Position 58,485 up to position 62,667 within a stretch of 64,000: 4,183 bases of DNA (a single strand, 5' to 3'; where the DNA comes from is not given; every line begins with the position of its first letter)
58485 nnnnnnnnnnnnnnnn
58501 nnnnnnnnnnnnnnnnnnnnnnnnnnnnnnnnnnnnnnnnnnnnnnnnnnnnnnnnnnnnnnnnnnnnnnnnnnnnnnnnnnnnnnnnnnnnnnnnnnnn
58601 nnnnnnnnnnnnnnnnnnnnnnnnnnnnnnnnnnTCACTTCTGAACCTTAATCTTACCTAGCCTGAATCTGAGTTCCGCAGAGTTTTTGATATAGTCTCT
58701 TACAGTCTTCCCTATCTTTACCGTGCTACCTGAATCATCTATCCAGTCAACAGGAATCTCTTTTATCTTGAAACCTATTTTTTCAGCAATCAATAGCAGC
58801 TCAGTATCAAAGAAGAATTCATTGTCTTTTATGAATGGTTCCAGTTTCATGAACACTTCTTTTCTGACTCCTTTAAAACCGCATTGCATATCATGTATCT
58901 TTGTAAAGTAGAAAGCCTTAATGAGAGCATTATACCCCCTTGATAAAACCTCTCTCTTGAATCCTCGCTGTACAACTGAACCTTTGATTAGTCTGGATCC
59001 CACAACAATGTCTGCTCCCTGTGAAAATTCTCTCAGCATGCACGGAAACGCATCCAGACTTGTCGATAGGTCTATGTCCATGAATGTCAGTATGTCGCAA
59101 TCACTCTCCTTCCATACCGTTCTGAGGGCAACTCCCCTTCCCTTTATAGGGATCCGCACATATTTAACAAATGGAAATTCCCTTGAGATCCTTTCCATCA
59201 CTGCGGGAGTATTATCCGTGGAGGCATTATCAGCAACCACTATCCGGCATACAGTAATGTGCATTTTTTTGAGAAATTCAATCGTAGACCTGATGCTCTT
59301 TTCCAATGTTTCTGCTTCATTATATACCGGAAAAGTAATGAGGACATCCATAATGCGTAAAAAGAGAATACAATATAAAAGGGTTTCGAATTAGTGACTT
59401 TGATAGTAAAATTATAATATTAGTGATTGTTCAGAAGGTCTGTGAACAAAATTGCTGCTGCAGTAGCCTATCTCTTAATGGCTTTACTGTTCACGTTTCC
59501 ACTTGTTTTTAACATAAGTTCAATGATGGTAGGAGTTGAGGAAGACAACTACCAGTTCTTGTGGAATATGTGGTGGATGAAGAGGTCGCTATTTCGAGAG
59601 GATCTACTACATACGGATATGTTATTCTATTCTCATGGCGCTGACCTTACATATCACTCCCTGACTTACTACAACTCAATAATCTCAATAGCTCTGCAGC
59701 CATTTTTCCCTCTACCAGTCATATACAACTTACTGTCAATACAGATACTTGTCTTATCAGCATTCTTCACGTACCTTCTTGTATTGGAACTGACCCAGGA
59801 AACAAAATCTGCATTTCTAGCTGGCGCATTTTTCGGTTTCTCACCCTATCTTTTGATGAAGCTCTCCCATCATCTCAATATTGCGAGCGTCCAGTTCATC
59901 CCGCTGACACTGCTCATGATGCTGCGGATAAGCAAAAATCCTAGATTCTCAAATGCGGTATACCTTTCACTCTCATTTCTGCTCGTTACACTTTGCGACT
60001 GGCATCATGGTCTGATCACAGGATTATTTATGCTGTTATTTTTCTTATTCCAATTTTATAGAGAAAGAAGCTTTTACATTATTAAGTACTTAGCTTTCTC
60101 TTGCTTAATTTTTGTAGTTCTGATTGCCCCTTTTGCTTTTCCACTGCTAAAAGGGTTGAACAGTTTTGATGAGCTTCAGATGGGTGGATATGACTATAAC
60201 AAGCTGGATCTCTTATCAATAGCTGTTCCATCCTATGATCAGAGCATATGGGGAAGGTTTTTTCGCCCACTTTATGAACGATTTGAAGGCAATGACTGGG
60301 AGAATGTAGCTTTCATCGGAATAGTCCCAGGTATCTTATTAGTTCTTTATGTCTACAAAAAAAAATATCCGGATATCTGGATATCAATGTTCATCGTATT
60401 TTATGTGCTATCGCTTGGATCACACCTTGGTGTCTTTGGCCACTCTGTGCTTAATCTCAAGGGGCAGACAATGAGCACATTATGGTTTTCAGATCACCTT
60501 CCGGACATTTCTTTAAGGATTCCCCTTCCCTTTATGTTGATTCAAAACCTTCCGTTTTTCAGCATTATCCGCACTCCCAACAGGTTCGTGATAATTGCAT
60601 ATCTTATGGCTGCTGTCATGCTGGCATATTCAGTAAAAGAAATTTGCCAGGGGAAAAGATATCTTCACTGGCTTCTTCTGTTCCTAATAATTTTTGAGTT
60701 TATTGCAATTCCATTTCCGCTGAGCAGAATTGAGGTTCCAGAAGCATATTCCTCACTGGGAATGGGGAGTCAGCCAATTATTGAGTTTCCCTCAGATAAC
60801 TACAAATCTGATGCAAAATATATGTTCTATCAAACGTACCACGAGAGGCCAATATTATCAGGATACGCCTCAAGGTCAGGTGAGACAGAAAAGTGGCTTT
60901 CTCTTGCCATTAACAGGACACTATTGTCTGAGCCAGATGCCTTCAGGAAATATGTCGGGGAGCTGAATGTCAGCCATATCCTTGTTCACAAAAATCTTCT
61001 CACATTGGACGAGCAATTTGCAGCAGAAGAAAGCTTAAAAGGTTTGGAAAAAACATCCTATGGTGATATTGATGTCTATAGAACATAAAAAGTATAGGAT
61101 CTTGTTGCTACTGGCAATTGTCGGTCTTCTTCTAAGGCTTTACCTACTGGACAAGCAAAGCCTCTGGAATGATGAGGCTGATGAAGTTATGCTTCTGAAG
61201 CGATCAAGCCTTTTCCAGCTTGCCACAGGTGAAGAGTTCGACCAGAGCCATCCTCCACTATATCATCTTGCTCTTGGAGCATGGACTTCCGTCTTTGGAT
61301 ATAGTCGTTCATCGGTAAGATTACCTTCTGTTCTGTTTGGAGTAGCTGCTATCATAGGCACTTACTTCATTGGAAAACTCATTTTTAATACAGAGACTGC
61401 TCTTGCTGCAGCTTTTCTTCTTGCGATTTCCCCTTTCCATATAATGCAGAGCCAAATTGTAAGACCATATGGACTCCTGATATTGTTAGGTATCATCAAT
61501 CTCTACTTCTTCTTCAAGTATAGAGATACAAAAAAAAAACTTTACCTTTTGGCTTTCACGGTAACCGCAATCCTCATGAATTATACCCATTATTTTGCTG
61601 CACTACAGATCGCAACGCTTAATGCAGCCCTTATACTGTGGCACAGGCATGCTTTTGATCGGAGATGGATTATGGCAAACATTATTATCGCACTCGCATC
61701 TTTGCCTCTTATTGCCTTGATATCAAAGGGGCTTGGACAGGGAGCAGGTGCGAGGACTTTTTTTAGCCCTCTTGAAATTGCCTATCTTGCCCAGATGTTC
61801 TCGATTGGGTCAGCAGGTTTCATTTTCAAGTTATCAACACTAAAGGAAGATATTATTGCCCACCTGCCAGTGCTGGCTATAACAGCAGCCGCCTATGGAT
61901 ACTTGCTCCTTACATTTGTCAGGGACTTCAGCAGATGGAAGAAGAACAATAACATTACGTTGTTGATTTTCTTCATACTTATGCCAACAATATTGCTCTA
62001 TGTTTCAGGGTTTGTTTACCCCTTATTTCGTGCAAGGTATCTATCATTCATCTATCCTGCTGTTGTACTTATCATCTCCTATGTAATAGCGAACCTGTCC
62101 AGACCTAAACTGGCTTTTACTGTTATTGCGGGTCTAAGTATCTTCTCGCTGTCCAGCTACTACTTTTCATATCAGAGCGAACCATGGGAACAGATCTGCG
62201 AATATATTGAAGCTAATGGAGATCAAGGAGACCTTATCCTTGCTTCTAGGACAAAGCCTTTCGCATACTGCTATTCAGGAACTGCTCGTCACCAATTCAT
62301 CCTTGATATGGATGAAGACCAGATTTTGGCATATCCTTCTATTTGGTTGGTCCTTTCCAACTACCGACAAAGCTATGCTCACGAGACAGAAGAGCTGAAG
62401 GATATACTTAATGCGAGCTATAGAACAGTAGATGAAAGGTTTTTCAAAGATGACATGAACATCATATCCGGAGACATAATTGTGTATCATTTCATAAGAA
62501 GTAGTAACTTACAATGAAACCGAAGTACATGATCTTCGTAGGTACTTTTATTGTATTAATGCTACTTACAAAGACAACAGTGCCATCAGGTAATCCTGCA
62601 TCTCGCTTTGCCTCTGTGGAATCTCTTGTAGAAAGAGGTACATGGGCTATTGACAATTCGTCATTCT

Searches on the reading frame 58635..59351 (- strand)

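Call 24: search_protein_families(library=pfam, proteins=[window:58635-59351:-], max_evalue=0.01)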
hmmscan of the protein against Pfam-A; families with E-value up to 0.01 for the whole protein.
window:58635-59351:- (238 aa): 1 family
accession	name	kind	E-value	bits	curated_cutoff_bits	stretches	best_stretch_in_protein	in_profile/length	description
PF00535.33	Glycos_transf_2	-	9.5e-26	91.2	23.3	1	8-170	5-167/168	Glycosyl transferase family 2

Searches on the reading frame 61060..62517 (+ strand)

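Call 31: search_protein_families(library=ncbifam, proteins=[window:61060-62517:+], max_evalue=0.01)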
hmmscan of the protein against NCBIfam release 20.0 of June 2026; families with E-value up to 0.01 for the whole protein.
window:61060-62517:+ (485 aa): 3 families
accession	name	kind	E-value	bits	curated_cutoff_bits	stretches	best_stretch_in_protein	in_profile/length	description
TIGR03663.1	TIGR03663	subfamily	1.2e-13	50.9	126.25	1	15-174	4-161/435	flippase activity-associated protein Agl23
NF052499.1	MnslTaseMT1671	equivalog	1.2e-10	40.5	900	1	30-400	44-411/523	mannosyltransferase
TIGR04154.1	archaeo_STT3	subfamily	6.1e-06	24.9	450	1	64-131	69-143/831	oligosaccharyl transferase, archaeosortase A system-associated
